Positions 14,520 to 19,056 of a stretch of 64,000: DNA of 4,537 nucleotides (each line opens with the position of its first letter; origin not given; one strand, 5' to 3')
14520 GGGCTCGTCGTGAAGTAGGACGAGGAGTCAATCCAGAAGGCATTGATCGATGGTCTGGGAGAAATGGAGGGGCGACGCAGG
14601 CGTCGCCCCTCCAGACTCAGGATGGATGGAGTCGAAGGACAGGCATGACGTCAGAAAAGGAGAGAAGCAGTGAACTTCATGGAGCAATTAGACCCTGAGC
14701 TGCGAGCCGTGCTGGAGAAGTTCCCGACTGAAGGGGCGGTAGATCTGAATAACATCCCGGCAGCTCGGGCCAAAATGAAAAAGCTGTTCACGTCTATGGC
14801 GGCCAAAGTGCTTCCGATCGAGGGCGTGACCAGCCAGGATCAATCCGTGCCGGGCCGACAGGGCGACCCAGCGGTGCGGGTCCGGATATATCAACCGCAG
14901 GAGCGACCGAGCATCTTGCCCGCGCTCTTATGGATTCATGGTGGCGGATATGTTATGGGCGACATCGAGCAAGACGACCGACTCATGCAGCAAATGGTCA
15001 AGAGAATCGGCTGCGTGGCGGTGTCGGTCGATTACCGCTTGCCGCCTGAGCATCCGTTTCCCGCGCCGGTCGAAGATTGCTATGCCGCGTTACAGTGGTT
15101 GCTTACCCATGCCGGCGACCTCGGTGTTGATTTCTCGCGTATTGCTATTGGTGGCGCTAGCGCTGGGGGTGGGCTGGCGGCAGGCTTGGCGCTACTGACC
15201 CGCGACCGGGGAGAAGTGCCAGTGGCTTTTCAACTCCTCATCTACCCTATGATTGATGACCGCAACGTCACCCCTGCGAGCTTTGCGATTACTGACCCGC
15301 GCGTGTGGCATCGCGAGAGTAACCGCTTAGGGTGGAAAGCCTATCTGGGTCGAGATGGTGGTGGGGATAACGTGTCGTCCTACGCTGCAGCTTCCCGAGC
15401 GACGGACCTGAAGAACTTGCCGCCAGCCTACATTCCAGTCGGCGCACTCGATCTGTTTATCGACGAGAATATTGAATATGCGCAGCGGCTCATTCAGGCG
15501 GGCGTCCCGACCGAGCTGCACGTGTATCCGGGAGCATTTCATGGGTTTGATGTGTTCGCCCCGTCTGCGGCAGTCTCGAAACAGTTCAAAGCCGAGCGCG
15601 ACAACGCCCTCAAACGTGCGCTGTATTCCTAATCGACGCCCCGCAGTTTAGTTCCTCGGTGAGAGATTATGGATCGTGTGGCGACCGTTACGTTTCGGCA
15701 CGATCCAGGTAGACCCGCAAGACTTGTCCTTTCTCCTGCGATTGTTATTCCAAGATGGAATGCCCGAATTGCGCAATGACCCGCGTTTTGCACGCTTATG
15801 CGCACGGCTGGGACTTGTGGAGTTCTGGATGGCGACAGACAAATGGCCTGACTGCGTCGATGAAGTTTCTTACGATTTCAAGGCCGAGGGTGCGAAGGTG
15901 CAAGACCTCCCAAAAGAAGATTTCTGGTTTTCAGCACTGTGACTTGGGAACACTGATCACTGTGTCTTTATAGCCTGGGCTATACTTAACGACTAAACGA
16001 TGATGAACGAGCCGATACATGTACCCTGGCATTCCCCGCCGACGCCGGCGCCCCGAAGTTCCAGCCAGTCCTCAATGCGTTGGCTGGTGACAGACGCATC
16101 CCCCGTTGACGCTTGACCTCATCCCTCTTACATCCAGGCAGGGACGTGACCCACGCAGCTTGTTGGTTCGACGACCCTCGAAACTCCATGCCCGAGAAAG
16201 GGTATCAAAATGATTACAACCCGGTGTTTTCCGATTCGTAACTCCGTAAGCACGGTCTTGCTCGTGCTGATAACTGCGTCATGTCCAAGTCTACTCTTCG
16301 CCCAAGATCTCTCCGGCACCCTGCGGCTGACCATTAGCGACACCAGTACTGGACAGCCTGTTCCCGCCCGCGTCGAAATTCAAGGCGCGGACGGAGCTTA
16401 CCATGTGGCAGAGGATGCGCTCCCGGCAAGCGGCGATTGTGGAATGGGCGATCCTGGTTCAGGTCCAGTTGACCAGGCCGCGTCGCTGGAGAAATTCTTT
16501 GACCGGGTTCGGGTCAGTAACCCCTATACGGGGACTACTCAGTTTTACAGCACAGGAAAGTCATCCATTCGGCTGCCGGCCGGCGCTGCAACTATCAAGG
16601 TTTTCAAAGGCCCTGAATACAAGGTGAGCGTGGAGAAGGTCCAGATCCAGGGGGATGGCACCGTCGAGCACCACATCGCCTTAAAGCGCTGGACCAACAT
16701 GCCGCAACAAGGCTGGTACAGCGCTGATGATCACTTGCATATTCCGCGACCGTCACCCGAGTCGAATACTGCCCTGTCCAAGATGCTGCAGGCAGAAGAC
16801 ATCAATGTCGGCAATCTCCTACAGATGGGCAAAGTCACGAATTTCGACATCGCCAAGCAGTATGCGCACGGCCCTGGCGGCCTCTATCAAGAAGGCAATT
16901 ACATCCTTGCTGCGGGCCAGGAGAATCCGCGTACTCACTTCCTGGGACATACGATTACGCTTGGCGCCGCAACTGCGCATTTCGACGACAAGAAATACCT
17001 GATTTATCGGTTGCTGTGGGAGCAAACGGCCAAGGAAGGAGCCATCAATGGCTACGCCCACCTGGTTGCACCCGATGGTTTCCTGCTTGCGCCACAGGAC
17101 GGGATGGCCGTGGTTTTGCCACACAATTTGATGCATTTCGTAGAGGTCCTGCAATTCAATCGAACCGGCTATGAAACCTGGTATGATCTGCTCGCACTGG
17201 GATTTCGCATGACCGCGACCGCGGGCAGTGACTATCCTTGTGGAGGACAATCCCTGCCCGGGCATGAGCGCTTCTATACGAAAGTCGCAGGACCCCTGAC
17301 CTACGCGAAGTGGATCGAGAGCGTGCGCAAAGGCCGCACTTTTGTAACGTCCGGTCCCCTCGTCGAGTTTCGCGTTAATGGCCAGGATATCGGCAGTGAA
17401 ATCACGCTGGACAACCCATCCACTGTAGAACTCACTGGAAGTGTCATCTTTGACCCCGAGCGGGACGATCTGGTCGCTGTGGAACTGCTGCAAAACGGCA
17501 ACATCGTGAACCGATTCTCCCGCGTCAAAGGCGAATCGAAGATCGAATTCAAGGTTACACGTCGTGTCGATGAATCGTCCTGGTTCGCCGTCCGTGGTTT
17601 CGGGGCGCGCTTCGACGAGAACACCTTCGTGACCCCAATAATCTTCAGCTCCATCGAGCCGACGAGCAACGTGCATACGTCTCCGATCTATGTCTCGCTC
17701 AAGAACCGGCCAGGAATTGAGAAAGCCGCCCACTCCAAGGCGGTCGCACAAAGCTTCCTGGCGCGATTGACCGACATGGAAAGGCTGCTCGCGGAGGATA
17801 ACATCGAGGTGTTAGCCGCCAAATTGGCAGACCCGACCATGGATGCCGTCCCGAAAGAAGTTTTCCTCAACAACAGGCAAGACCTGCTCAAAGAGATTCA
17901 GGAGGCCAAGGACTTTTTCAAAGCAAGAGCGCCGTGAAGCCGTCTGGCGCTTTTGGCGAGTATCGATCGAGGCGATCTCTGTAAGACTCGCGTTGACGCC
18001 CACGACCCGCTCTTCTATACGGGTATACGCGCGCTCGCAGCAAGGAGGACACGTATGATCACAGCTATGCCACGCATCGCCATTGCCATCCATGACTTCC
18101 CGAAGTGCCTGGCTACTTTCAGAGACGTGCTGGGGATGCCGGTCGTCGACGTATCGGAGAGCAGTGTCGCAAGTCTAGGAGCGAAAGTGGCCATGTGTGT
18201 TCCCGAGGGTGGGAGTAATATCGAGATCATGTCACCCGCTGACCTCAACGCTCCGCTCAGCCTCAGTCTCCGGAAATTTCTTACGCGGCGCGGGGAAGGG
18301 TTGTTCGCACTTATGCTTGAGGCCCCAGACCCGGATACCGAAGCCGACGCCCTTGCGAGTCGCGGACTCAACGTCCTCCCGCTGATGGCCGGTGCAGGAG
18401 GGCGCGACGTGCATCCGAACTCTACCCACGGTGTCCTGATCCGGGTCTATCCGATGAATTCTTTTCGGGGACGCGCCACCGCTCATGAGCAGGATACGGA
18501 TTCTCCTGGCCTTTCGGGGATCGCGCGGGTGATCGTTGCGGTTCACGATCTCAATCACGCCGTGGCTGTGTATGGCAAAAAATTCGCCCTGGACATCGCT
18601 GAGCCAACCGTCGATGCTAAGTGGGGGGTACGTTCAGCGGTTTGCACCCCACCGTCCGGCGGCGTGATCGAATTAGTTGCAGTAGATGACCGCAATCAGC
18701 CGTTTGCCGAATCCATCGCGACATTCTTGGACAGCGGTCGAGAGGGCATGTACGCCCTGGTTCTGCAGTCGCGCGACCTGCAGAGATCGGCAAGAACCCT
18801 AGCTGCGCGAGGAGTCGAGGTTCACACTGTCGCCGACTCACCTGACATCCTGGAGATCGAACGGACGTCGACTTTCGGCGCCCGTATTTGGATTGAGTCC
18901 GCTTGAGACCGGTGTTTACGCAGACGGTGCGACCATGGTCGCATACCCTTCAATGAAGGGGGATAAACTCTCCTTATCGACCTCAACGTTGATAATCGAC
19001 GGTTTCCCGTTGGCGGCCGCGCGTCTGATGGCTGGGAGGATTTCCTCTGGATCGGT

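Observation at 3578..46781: Seven type-I Baeyer-Villiger monooxygenase paralogues packed into 43 kb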

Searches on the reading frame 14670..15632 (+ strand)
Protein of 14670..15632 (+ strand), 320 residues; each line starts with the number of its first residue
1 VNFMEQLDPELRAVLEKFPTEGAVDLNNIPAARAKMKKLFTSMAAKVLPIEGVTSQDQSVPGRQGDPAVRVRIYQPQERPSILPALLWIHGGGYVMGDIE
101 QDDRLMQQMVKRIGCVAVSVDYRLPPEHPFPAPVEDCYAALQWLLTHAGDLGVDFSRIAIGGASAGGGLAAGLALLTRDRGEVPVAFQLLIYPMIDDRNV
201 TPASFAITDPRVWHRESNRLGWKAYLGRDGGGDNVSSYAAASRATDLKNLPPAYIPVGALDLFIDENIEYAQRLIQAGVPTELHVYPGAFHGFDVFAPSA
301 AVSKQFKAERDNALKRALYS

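Call 10: search_protein_families(library=pfam, proteins=[window:14670-15632:+], max_evalue=0.00001)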
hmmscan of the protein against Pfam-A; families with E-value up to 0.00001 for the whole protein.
window:14670-15632:+ (320 aa): 4 families
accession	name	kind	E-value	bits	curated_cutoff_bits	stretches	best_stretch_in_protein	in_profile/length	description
PF07859.19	Abhydrolase_3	-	7.1e-66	222.4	25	1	86-293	1-208/210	alpha/beta hydrolase fold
PF20434.5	BD-FAE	-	4.9e-26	92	26.8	1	73-178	3-111/215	BD-FAE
PF00135.34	COesterase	-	3.3e-11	43.3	27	1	69-180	86-207/515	Carboxylesterase family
PF00326.27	Peptidase_S9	-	2.4e-07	30.9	22.6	0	206-293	97-189/213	Prolyl oligopeptidase family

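Call 66: search_protein_families(library=ncbifam, proteins=[window:14679-15632:+], max_evalue=1e-10)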
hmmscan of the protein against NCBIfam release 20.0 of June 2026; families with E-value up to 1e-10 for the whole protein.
window:14679-15632:+ (317 aa): 9 families
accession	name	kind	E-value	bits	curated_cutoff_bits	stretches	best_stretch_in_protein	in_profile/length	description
NF058653.1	LipP1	equivalog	2.7e-75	253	350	1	6-297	1-286/300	LipP1 family hormone-sensitive lipase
NF033149.0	CHL_hydrolase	equivalog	2.5e-53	181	500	1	4-291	3-285/310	chloramphenicol hydrolase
NF007547.0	PRK10162.1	equivalog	3.2e-36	124.9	389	1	50-290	58-294/321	acetyl esterase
NF058651.1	GESAG_HSLs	subfamily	2.8e-33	115.3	430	1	81-297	68-277/296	GESAG motif subfamily hormone-sensitive lipase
NF058649.1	GTSAG_HSLs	subfamily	6.1e-26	91.6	380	1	3-290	19-288/312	GTSAG motif subfamily hormone-sensitive lipase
NF058650.1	GCSAG_HSLs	subfamily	7.3e-20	71.7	410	1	3-294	10-293/314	GCSAG motif subfamily hormone-sensitive lipase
NF052354.1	EstLipQMycob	equivalog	1.7e-13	50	700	1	79-292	164-378/418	esterase LipQ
NF042968.1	AcxylEst_AxeA1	equivalog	2.2e-12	46.1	700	1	63-291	33-245/459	acetylxylan esterase AxeA1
NF052620.1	AryltfaseLP1002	equivalog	1.7e-11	44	300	0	73-168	25-121/265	lp_1002 family arylesterase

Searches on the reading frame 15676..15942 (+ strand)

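Call 25: search_protein_families(library=pfam, proteins=[window:15676-15942:+], max_evalue=1)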
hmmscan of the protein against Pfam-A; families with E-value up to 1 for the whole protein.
window:15676-15942:+ (88 aa): 1 family
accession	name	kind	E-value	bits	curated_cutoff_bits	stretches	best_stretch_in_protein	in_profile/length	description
PF21474.3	DNApolII_N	-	0.039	14.2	25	1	48-61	17-30/36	DNA polymerase II, N-terminal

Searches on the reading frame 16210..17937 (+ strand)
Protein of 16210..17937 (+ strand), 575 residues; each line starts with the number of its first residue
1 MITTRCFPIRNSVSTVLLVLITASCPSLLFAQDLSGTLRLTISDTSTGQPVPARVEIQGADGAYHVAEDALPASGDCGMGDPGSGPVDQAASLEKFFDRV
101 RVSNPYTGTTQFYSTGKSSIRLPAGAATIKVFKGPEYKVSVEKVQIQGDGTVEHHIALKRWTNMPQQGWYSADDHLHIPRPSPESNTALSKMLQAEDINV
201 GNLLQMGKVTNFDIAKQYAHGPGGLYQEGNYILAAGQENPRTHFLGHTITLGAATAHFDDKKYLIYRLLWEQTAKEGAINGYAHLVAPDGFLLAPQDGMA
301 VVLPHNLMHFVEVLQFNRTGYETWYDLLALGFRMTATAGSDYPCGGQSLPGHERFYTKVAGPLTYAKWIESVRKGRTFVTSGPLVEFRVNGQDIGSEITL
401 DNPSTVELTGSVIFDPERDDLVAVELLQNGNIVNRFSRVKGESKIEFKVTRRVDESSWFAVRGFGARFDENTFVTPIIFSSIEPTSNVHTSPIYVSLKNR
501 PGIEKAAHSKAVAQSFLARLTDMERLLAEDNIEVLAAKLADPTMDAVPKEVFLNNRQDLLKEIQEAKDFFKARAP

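Call 10: search_protein_families(library=pfam, proteins=[window:16210-17937:+], max_evalue=0.00001)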
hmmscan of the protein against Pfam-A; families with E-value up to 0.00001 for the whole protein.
window:16210-17937:+ (575 aa): 0 families

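Call 25: search_protein_families(library=pfam, proteins=[window:16210-17937:+], max_evalue=1)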
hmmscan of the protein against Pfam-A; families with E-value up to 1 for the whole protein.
window:16210-17937:+ (575 aa): 1 family
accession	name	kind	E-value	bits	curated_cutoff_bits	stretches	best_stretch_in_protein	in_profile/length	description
PF23374.1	Fn3_arc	-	0.077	13.5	28.9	1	36-60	21-45/78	Archaeal fibronectin-III type-like domain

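Call 46: search_protein_families(library=ncbifam, proteins=[window:16210-17937:+], max_evalue=0.001)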
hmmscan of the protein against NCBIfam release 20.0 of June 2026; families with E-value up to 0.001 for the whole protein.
window:16210-17937:+ (575 aa): 1 family
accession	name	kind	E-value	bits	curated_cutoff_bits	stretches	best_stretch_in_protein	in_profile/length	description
NF038032.1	CehA_McbA_metalo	domain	9e-53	179.7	80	1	168-495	1-314/315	CehA/McbA family metallohydrolase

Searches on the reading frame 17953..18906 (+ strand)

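Call 10: search_protein_families(library=pfam, proteins=[window:17953-18906:+], max_evalue=0.00001)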
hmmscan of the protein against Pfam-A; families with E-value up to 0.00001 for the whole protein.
window:17953-18906:+ (317 aa): 3 families
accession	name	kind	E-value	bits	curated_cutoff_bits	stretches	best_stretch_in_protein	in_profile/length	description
PF13669.12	Glyoxalase_4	-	9.3e-16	58.5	27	2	194-290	4-93/109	Glyoxalase/Bleomycin resistance protein/Dioxygenase superfamily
PF13468.12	Glyoxalase_3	-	1.1e-11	45.5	25.1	1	193-294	4-102/176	Glyoxalase-like domain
PF00903.31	Glyoxalase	-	3.1e-08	34.5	20.6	0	190-293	2-98/121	Glyoxalase/Bleomycin resistance protein/Dioxygenase superfamily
